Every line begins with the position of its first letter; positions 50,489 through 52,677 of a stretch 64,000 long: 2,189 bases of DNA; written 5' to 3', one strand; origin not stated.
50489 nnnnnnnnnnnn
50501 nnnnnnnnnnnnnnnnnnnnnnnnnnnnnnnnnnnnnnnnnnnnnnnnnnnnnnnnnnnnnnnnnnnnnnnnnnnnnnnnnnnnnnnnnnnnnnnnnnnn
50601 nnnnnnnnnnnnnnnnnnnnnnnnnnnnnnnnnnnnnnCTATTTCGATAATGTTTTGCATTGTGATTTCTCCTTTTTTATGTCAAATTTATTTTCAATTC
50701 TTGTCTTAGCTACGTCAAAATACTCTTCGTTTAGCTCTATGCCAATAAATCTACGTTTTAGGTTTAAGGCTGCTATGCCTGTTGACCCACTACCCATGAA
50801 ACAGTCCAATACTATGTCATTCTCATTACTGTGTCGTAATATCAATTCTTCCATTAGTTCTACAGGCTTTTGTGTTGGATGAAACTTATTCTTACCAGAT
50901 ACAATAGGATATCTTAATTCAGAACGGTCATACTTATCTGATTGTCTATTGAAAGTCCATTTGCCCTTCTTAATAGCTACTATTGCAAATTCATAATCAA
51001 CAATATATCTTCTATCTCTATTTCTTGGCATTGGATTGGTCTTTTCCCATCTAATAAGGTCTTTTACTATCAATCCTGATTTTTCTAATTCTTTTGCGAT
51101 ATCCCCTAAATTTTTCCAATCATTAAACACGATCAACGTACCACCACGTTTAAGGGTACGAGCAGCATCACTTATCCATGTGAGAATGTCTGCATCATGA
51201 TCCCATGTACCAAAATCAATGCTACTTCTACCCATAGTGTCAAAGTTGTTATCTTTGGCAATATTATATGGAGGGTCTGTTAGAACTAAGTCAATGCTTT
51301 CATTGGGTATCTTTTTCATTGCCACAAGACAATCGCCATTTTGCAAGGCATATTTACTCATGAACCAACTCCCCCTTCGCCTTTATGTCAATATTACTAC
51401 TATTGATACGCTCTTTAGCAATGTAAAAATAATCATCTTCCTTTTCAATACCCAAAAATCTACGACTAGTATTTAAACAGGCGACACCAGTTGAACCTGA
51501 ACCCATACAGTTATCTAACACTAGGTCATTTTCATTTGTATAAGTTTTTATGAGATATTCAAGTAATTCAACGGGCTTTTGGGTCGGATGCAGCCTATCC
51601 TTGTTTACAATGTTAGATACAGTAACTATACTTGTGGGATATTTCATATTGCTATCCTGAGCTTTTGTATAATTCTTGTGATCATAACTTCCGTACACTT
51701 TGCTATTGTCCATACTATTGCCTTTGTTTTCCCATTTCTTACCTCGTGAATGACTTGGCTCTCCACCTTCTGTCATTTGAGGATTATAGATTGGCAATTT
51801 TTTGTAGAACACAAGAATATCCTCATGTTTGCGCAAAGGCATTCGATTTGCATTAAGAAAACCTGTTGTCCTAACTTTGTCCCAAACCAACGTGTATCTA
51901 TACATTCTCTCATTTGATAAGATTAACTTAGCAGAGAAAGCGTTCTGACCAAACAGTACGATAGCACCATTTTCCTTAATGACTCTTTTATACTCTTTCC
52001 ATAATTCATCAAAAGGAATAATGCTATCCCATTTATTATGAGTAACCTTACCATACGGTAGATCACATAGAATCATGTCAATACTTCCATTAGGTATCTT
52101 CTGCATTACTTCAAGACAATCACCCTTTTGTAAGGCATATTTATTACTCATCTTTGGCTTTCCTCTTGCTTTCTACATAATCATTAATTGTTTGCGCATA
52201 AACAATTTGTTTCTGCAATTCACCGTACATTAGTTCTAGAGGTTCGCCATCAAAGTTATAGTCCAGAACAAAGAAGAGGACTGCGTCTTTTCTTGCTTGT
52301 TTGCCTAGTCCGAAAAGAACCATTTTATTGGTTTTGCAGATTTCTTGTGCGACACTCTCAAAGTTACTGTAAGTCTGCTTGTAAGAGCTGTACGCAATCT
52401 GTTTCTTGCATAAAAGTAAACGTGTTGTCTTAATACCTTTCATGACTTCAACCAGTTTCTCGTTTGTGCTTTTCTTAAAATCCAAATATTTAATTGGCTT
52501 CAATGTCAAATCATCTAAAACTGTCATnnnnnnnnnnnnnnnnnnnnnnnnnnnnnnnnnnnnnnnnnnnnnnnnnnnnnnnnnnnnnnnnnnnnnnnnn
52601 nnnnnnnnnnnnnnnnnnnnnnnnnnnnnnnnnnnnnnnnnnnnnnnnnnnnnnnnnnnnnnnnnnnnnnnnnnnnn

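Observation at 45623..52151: Dense nucleotide-salvage / DNA-modification block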

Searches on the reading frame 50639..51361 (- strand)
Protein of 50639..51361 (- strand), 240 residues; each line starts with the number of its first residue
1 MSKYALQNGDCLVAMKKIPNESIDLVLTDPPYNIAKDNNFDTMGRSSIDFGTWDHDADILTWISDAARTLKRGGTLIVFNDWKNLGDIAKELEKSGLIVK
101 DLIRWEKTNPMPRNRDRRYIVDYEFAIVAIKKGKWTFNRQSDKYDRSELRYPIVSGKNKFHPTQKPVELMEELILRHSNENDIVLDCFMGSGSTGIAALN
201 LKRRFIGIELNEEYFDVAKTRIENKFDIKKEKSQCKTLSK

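Call 3: search_protein_families(library=pfam, proteins=[window:50639-51361:-], max_evalue=0.01)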
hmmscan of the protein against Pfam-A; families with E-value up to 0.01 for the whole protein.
window:50639-51361:- (240 aa): 4 families
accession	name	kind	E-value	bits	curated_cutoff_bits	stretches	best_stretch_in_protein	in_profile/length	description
PF01555.25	N6_N4_Mtase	-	9.7e-48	163.5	26.7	1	23-219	1-220/221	DNA methylase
PF03602.21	Cons_hypoth95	-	1.5e-05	25.2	24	0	174-223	35-85/182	Conserved hypothetical protein 95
PF02086.21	MethyltransfD12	-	0.00076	19.7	22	0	179-227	17-67/253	D12 class N6 adenine-specific DNA methyltransferase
PF13649.12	Methyltransf_25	-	0.004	18.3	27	0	184-233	1-53/97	Methyltransferase domain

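Call 4: search_protein_families(library=phrogs, proteins=[window:50639-51361:-], max_evalue=0.001)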
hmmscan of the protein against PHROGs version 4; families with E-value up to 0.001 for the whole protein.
window:50639-51361:- (240 aa): 13 families
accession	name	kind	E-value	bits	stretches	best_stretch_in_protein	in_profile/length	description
phrog_67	-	other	4.5e-77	261.7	1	1-224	121-345/743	DNA methyltransferase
phrog_498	-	other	1.9e-39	136.7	1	19-229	219-427/633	DNA methyltransferase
phrog_3008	-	other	1.4e-30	107.3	1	93-235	90-225/244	DNA methyltransferase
phrog_18293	-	other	2.1e-29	102.9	1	139-232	25-117/119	methyltransferase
phrog_6025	-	other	9.7e-17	62.2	1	2-123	10-126/192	DNA methyltransferase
phrog_8769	-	other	2.5e-16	60.3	1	179-233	10-64/71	methyltransferase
phrog_23148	-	unknown function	4e-16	60.5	1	155-224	79-148/165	-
phrog_6952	-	other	6.8e-15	56.4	1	161-224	114-177/181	DNA methyltransferase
phrog_23085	-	unknown function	6.4e-13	49.6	1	159-221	42-104/138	-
phrog_16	-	DNA, RNA and nucleotide metabolism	5.3e-11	42.5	1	41-219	754-906/986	DNA helicase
phrog_12862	-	unknown function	2.6e-08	34.9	1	3-42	2-40/149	-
phrog_12517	-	unknown function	2.8e-06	27.7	1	136-225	68-150/316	-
phrog_18146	-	other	5.6e-05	23.2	0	166-223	54-112/452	DNA methyltransferase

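Call 36: search_solved_structures(query=window:50639-51361:-, max_evalue=0.00001)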
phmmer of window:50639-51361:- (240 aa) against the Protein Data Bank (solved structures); distinct sequences matched with E-value up to 0.00001: 12.
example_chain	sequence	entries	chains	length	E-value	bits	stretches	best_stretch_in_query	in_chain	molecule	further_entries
5hek_A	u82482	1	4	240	8.3e-61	208.7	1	20-223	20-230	Adenine specific DNA methyltransferase (DpnA)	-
5hfj_A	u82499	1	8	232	9.7e-61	208.5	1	20-222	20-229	Adenine specific DNA methyltransferase (DpnA)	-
6pbd_A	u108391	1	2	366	2.9e-30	108.8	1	7-228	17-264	Modification methylase CcrMI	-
1g60_A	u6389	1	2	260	1.1e-25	93.7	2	154-219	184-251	Adenine-specific Methyltransferase MboIIA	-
9c3u_A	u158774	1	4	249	3.3e-25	92.2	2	157-222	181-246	Methyltransferase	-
8urk_A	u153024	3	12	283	5.1e-25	91.6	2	158-222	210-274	Methyltransferase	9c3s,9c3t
8s9m_A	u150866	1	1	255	1.5e-13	54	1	10-221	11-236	DNA cytosine-N4 methyltransferase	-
8s9n_A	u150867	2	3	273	1.9e-13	53.7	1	10-221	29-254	DNA cytosine-N4 methyltransferase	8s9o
2zie_A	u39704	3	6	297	4.4e-12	49.3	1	156-223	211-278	Putative modification methylase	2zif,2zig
1nw8_A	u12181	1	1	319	4.7e-12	49.2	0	9-115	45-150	MODIFICATION METHYLASE RSRI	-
1eg2_A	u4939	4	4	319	6.4e-12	48.7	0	9-115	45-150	MODIFICATION METHYLASE RSRI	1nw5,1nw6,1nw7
1boo_A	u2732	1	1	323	1.6e-09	40.9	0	159-222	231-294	PROTEIN (N-4 CYTOSINE-SPECIFIC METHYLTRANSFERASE PVU II)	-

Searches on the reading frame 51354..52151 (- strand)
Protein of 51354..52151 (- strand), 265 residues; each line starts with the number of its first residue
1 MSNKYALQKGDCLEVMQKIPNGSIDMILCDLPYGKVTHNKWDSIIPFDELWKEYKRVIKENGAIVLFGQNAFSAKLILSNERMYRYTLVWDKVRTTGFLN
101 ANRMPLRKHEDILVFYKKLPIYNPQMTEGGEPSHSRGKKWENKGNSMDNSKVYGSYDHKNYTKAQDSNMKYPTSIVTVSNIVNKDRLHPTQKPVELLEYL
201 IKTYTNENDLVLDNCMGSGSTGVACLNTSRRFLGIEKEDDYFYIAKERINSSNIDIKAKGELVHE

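Call 3: search_protein_families(library=pfam, proteins=[window:51354-52151:-], max_evalue=0.01)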
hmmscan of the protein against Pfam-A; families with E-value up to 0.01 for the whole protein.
window:51354-52151:- (265 aa): 3 families
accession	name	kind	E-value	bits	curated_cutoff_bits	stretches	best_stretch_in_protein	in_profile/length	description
PF01555.25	N6_N4_Mtase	-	4.6e-33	115.5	26.7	1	24-247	1-221/221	DNA methylase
PF01170.24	UPF0020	-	1.4e-05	25.3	22.3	1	16-87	116-185/197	RMKL-like, methyltransferase domain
PF11599.14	AviRa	-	0.001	19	25.7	1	17-67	158-208/232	RRNA methyltransferase AviRa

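Call 4: search_protein_families(library=phrogs, proteins=[window:51354-52151:-], max_evalue=0.001)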
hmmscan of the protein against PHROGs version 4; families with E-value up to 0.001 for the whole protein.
window:51354-52151:- (265 aa): 11 families
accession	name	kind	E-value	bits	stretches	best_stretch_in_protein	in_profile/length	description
phrog_67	-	other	7.4e-79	267.6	1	4-259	123-353/743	DNA methyltransferase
phrog_12862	-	unknown function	1.1e-47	162.6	1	4-126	2-123/149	-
phrog_18293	-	other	1.4e-40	138.9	1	148-252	6-110/119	methyltransferase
phrog_3008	-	other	6.7e-26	92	1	185-250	147-212/244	DNA methyltransferase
phrog_498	-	other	6.5e-23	82.1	1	20-252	219-423/633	DNA methyltransferase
phrog_23148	-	unknown function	1.1e-17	65.5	1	153-253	50-150/165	-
phrog_6025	-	other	1.6e-17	64.7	1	3-92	10-110/192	DNA methyltransferase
phrog_8769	-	other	2.6e-17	63.4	1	200-251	4-55/71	methyltransferase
phrog_23085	-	unknown function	3.5e-12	47.2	1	187-249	43-105/138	-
phrog_6952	-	other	4.7e-12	47.1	1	187-249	113-175/181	DNA methyltransferase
phrog_16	-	DNA, RNA and nucleotide metabolism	5.8e-06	25.8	1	90-245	826-905/986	DNA helicase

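Call 37: search_solved_structures(query=window:51354-52151:-, max_evalue=0.00001)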
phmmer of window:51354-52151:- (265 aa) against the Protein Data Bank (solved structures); distinct sequences matched with E-value up to 0.00001: 12.
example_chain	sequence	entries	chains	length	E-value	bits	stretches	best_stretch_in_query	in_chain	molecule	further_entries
5hek_A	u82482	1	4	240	8.7e-20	74.4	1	167-250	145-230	Adenine specific DNA methyltransferase (DpnA)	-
5hfj_A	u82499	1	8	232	8.9e-20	74.4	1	166-250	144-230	Adenine specific DNA methyltransferase (DpnA)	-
6pbd_A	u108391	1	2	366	1.5e-15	60.6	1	185-250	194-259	Modification methylase CcrMI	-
9c3u_A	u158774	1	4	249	1.1e-13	54.4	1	185-251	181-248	Methyltransferase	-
8urk_A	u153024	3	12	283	1.2e-13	54.2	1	185-251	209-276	Methyltransferase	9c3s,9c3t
1g60_A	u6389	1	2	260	3.9e-13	52.6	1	9-250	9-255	Adenine-specific Methyltransferase MboIIA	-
1nw8_A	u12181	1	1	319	9.8e-12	48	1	8-231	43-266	MODIFICATION METHYLASE RSRI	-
1eg2_A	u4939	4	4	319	1.2e-11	47.8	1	8-231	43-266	MODIFICATION METHYLASE RSRI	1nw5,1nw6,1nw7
2zie_A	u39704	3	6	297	8.8e-10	41.6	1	186-249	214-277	Putative modification methylase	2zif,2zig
8s9m_A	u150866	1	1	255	2.9e-08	36.6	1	184-253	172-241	DNA cytosine-N4 methyltransferase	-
8s9n_A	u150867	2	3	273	3.9e-08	36.2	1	184-253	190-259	DNA cytosine-N4 methyltransferase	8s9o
1boo_A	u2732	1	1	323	3.6e-07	33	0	186-255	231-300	PROTEIN (N-4 CYTOSINE-SPECIFIC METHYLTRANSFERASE PVU II)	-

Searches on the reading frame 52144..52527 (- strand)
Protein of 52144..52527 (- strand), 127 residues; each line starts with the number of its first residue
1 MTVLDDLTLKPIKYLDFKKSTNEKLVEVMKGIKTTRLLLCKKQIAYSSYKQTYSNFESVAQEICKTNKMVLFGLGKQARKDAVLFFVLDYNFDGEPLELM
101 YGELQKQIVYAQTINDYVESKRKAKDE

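Call 21: search_protein_families(library=pfam, proteins=[window:52144-52527:-], max_evalue=0.001)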
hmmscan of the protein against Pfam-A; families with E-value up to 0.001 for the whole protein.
window:52144-52527:- (127 aa): 0 families
